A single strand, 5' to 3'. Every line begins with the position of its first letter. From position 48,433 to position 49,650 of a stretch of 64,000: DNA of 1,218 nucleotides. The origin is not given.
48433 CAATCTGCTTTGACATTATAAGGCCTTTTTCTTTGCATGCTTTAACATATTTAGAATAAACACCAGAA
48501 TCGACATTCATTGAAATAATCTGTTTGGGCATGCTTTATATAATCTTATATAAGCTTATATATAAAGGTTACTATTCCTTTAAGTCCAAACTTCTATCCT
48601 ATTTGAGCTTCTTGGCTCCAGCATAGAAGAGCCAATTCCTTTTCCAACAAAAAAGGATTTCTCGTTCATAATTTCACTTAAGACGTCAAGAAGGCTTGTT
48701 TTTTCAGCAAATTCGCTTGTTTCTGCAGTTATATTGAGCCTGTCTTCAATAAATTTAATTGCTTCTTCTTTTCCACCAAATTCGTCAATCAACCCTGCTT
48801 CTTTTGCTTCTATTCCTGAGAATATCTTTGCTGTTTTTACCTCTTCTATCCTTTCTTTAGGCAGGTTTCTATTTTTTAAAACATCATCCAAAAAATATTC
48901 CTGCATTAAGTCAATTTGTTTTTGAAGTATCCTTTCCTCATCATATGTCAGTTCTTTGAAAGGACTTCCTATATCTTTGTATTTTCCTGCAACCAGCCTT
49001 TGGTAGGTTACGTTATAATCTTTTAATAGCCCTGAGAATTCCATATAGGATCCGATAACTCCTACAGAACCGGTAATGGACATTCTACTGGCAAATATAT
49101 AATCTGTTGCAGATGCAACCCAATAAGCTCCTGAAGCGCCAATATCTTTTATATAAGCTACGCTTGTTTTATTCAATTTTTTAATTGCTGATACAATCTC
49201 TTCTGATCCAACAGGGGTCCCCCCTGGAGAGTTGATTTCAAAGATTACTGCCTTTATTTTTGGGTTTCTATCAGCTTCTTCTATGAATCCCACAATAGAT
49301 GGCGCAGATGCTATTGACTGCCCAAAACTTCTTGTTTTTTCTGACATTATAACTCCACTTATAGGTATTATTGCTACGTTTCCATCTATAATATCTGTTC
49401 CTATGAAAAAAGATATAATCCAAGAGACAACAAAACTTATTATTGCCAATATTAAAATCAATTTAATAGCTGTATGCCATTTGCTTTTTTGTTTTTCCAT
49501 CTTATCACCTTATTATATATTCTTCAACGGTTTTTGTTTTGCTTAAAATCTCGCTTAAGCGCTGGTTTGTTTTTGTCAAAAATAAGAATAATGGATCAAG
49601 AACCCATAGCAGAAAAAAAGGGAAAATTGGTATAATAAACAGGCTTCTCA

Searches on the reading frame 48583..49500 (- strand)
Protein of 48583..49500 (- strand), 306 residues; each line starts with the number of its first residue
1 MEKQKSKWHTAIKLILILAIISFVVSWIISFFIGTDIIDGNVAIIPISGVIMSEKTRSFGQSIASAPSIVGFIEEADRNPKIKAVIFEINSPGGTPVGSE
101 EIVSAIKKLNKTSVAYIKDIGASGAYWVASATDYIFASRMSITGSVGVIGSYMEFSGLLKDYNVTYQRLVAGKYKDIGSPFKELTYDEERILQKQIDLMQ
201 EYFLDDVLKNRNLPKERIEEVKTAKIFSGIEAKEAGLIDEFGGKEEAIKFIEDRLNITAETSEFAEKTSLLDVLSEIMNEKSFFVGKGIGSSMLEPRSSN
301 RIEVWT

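Call 69: search_protein_families(library=pfam, proteins=[window:48583-49500:-], max_evalue=0.01)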
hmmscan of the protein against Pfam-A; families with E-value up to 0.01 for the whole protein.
window:48583-49500:- (306 aa): 3 families
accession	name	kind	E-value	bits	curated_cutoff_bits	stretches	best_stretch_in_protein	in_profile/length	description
PF01343.23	Peptidase_S49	-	1.2e-38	133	24.9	1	107-256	3-152/154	Peptidase family S49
PF25145.1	NfeD1b_N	-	8e-07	29.3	40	1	74-150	24-99/189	NfeD1b, N-terminal domain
PF00574.28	CLP_protease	-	0.0088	16.4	20.2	0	73-134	37-98/182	Clp protease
